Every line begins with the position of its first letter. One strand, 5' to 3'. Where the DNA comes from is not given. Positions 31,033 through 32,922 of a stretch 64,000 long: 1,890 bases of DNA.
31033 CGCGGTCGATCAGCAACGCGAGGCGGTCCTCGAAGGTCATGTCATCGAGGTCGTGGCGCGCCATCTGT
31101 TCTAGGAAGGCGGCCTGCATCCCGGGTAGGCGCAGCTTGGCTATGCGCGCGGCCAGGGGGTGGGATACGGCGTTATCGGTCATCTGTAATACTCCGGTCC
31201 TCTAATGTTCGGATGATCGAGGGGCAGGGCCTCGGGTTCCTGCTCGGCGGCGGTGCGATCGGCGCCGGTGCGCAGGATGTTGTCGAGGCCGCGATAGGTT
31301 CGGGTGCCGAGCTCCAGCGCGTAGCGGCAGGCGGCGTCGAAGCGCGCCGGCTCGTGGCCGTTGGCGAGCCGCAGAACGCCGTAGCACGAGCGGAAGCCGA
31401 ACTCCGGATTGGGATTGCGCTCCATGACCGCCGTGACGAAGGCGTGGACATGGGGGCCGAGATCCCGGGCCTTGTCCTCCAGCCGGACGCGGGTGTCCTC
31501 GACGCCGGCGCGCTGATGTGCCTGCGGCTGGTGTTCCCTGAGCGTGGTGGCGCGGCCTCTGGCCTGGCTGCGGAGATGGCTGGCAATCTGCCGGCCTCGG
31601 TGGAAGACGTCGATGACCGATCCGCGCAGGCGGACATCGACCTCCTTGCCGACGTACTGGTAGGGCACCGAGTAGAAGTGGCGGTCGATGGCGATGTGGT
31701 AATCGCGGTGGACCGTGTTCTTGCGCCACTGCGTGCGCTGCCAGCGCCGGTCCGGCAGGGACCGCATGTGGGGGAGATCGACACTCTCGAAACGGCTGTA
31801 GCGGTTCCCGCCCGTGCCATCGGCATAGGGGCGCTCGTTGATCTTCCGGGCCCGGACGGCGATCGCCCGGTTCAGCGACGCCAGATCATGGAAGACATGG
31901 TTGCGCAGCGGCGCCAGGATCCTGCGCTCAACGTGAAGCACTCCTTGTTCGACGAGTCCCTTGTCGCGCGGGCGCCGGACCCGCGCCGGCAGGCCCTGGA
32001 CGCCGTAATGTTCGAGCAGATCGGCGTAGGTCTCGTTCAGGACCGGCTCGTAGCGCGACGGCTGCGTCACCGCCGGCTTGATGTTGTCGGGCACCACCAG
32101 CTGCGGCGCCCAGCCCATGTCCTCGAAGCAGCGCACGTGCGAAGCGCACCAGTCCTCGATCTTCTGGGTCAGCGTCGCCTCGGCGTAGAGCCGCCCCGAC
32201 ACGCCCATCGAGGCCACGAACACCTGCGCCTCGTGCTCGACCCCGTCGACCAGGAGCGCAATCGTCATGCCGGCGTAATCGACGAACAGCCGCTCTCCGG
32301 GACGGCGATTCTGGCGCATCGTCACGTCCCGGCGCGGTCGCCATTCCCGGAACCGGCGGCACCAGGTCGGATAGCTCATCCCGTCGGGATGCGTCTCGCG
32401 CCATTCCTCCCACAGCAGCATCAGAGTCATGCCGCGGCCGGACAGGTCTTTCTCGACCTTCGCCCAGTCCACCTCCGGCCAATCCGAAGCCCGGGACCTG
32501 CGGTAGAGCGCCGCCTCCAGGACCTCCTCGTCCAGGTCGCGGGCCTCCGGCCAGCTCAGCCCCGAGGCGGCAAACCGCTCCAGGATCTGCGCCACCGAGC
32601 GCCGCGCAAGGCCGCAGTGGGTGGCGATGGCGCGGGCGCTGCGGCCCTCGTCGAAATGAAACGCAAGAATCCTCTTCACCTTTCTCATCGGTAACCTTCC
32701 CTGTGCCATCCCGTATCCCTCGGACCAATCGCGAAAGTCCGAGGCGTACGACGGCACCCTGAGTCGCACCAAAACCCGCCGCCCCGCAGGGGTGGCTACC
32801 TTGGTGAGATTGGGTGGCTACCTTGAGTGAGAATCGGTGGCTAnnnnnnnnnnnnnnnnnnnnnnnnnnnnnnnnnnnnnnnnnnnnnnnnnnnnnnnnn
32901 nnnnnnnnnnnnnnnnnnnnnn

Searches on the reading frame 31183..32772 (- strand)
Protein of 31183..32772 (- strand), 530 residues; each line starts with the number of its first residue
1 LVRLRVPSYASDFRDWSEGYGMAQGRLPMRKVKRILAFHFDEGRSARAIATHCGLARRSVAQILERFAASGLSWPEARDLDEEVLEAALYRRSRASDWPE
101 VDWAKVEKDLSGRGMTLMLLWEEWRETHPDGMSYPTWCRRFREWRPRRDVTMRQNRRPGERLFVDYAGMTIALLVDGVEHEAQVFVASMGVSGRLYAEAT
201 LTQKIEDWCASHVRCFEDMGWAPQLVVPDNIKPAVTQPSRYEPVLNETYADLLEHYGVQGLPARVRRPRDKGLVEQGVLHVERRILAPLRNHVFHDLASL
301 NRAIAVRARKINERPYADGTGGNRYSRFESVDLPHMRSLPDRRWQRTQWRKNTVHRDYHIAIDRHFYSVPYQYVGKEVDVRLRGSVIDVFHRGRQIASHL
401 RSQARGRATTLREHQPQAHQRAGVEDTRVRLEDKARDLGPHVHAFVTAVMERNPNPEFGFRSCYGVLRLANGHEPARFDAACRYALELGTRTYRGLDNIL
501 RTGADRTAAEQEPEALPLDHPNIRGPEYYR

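Call 88: search_protein_families(library=pfam, proteins=[window:31183-32772:-], max_evalue=0.00001)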
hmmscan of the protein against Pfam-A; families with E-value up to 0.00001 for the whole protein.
window:31183-32772:- (530 aa): 1 family
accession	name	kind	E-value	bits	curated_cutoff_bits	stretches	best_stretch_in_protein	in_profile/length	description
PF22483.2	Mu-transpos_C_2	-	2.1e-19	69.5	27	1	339-410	1-72/73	Mu transposase, C-terminal domain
